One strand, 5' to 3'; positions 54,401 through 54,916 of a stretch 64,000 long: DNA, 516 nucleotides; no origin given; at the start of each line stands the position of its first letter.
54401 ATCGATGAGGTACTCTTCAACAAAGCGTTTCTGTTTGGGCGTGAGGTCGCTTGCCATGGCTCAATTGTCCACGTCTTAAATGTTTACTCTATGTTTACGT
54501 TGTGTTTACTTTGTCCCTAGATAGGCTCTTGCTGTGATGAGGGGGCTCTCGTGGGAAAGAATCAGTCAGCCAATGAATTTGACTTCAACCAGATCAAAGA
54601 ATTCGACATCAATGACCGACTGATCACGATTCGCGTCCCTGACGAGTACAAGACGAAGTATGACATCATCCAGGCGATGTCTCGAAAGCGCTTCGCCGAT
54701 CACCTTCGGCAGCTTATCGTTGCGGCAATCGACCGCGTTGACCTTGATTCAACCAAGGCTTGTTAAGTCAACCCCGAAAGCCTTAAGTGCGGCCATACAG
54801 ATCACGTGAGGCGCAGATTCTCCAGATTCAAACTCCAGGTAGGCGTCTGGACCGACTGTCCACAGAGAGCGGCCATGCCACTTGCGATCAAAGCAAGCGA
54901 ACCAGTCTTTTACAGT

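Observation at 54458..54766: Three TGTTTAC repeats at exact 11-bp phase between terS and a divergent ribbon-helix-helix gene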

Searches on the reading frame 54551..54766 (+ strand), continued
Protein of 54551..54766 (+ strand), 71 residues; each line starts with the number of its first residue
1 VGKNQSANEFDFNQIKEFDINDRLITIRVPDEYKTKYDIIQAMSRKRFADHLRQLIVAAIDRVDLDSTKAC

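Call 69: search_protein_families(library=pfam, proteins=[L135:8687-9886:-, L135:6380-8350:-, L135:8347-8748:-, L135:10801-13317:-], max_evalue=0.01)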
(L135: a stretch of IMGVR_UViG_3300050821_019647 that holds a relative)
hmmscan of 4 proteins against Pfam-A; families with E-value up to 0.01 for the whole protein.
L135:8687-9886:- (399 aa): 1 family
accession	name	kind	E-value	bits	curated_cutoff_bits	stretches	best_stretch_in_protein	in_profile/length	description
PF01555.25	N6_N4_Mtase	-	6.5e-16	59.4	26.7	1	293-380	133-219/221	DNA methylase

L135:6380-8350:- (656 aa): 6 families
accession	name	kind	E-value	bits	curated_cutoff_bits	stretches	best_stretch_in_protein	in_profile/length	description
PF01555.25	N6_N4_Mtase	-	1.2e-36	127.2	26.7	2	586-651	159-221/221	DNA methylase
PF01170.24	UPF0020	-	6.1e-05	23.2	22.3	0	13-63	115-166/197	RMKL-like, methyltransferase domain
PF13847.12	Methyltransf_31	-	0.00013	22.1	27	0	612-653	4-48/145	Methyltransferase domain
PF02384.22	N6_Mtase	-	0.00034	20.5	20.4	0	2-36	109-143/311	N-6 DNA Methylase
PF08241.18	Methyltransf_11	-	0.00064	20.7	21.2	0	46-62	79-95/95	Methyltransferase domain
PF13649.12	Methyltransf_25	-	0.0025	18.9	27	0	615-654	1-42/97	Methyltransferase domain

L135:8347-8748:- (133 aa): 0 families

L135:10801-13317:- (838 aa): 1 family
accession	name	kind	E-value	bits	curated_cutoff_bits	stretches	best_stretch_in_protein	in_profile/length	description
PF00150.24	Cellulase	-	4.5e-15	56.3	23.5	1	496-777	2-268/272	Cellulase (glycosyl hydrolase family 5)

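Call 76: find_related_loci(query=A6, collection=genome_contigs, flank=8000)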
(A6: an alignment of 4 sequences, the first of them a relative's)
Query A6 (75 aa) in genome_contigs; peptide patterns used: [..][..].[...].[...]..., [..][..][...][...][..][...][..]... (x = any residue, [..] = any of these).
132 stretches matched a pattern, but none encodes a relative of the query by tblastn (E <= 1e-3).

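Call 80: find_related_loci(query=A6, collection=metagenome_contigs, flank=6000)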
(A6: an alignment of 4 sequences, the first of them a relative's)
Query A6 (75 aa) in metagenome_contigs; peptide patterns used: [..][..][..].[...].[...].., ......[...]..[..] (x = any residue, [..] = any of these).
243 stretches matched a pattern; 8 encode a relative of the query (tblastn E <= 1e-3); 8 distinct loci.
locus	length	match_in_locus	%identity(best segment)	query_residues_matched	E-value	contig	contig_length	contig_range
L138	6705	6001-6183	43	13-69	1e-13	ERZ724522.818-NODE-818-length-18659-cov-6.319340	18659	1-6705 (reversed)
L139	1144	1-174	43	16-69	3e-13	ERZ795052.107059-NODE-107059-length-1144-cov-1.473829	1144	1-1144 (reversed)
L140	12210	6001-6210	36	5-70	4e-12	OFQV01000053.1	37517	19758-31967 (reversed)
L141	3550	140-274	40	26-70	5e-10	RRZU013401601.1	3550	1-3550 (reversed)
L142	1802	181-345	36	16-70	2e-9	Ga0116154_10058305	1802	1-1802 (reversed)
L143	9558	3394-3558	36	16-70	2e-9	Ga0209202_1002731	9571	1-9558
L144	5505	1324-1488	36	16-70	2e-9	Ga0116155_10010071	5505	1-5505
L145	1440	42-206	36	16-70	2e-9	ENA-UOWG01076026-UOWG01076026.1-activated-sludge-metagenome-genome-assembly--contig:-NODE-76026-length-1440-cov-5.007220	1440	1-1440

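Call 97: find_homologous_proteins(query=P0002, max_evalue=0.001)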
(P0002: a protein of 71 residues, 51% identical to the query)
Query P0002 (71 aa): 2 proteins with E <= 0.001 among 2 candidates.
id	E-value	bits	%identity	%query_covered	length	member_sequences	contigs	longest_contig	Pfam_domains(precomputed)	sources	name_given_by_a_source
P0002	3.8e-37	142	100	100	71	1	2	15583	-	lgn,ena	-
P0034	3.7e-18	82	55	100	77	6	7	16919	-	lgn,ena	-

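Call 98: find_encoding_contigs(protein=P0034, flank=8000, max_places=4)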
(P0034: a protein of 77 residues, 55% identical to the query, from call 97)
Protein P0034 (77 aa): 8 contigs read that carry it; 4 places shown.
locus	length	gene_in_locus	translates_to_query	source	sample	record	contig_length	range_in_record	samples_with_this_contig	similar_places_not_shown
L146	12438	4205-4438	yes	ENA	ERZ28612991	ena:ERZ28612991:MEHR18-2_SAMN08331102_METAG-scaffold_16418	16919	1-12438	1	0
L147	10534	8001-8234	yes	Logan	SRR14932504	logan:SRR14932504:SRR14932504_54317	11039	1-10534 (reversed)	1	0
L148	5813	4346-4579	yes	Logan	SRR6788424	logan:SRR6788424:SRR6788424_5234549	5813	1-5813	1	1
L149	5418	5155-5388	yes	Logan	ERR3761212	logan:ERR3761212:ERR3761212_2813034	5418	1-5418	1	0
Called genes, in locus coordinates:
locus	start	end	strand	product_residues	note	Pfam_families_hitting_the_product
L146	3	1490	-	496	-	?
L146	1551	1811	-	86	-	PF24729:Acb2_Tad1_hairpin (weak)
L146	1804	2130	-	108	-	PF02810:SEC-C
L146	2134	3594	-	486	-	-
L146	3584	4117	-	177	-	PF03592:Terminase_2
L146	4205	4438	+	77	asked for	-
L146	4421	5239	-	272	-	-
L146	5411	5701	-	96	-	-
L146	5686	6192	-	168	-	PF13392:HNH_3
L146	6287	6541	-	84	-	-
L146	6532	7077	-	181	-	-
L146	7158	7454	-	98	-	-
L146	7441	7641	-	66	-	-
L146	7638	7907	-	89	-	-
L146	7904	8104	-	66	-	-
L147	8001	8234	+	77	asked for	-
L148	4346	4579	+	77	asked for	-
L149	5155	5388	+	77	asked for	-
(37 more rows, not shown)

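Call 122: search_protein_families(library=ncbifam, alignment_id=A2, max_evalue=1)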
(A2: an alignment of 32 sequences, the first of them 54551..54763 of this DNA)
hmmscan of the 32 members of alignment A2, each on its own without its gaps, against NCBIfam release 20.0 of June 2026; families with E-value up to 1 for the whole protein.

A. member 1, window:54551-54763:+ (71 aa): 0 families

B. families by the number of members that match (of 32 scanned): 11 families
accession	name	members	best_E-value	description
NF009055.0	PRK12389.1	4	0.044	glutamate-1-semialdehyde 2,1-aminomutase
NF048017.1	antitoxin_RelB_like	3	0.011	type II toxin-antitoxin system RelB family antitoxin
NF001067.0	PRK00118.1-2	1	0.024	putative DNA-binding protein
NF002264.0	PRK01194.1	1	0.046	V-type ATP synthase subunit E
NF009540.0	PRK12911.1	1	0.047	bifunctional preprotein translocase subunit SecD/SecF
NF007336.0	PRK09825.1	1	0.053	gluconokinase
NF047401.1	TA_anti_VapB15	1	0.065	type II toxin-antitoxin system VapB15 family antitoxin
NF033591.1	transpos_IS4_2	1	0.072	IS4 family transposase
TIGR00423.1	TIGR00423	1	0.082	CofH family radical SAM protein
NF002887.1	PRK03356.1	1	0.1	L-carnitine/gamma-butyrobetaine antiporter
NF004799.0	PRK06148.1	1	0.12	hypothetical protein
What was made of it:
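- On Ribbon-helix-helix (RHH / MetJ-Arc) superfamily: NCBIfam: only sub-threshold RelB-like hits, best E 0.011 (call 122).
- Three of 32 hit an NCBIfam RelB-like antitoxin model, best E 0.011 (call 122). Three of 32 family members give sub-threshold hits to a RelB-like antitoxin model (call 122).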

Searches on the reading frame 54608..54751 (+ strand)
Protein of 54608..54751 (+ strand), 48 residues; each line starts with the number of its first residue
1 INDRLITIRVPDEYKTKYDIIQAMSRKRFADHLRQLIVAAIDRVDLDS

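Call 107: search_solved_structures(query=A8, max_evalue=10, show_alignments=2)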
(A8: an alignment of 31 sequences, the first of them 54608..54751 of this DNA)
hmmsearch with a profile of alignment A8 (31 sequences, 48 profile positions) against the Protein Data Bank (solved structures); distinct sequences matched with E-value up to 10: 6.
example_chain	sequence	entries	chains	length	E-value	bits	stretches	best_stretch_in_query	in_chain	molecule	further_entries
6xu6_CQ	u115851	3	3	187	0.1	15.5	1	18-43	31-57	60S ribosomal protein L18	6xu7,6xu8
4v6w_CQ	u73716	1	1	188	0.1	15.5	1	18-43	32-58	60S ribosomal protein L18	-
4acs_A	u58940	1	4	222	0.42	13.5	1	6-37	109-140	GLUTATHIONE S-TRANSFERASE A2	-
4pq0_A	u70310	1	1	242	1.2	12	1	10-20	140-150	FACT complex subunit POB3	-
2gcj_A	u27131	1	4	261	1.4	11.8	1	10-20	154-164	Hypothetical 63.0 kDa protein in DAK1-ORC1 intergenic region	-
2gcl_A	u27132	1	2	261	2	11.3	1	10-20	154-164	Hypothetical 63.0 kDa protein in DAK1-ORC1 intergenic region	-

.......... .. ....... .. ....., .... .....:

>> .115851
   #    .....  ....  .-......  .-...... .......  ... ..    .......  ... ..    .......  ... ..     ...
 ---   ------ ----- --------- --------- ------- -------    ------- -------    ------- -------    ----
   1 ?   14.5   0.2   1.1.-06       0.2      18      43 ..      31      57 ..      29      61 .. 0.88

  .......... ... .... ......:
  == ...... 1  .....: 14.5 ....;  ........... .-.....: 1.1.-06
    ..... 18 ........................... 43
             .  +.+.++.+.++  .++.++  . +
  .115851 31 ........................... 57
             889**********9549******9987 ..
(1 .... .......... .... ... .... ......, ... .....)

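Call 111: predict_structure(alignment_id=A8)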
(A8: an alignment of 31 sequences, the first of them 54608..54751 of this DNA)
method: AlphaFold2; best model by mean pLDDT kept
length: 48 residues; sequences in the alignment: 31
mean_pLDDT: 93.2   pTM: 0.64
mean pLDDT of the five models: 93.2, 92.2, 92.0, 91.3, 90.9
residues with pLDDT >= 90: 41; 70-90: 5; 50-70: 2; < 50: 0
segments of 3 or more residues with pLDDT < 50: none
pLDDT, mean of each block of 10 residues (from residue 1): 89 98 96 95 87
secondary structure, 60 per line:
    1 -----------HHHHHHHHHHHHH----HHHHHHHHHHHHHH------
elements in order: H12-24 H29-42
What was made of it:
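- On Ribbon-helix-helix (RHH / MetJ-Arc) superfamily: AlphaFold on the trimmed core with 31 sequences gives pLDDT 93.2: extended residues 1-11, helix 12-24, loop, helix 29-42 (call 111).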

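Call 113: fold_search(model_id=the predicted structure, library=pdb)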
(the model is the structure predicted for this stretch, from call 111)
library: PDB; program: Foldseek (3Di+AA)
matches with E <= 10: 1; with E <= 0.001: 0
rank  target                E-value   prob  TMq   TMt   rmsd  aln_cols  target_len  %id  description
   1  2kel_MODEL_1_A        6.1e+00  0.11  0.56  0.58   3.1        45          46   11  Structure of the transcription regulator SvtR from the hyperthermophilic archaeal virus SIRV1 (released 2009-06-16)
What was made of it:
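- On Ribbon-helix-helix (RHH / MetJ-Arc) superfamily: Foldseek of the core model against the PDB returns one match only: SvtR (2kel), 45 columns, TM 0.56/0.58, rmsd 3.1, but E 6.1 (call 113).
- Closest known: SvtR of the archaeal virus SIRV1. Same: SvtR is the only PDB fold match of the core model (call 113).
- The only PDB fold match is the RHH repressor SvtR, over 45 of 48 residues, TM 0.56/0.58 (call 113).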
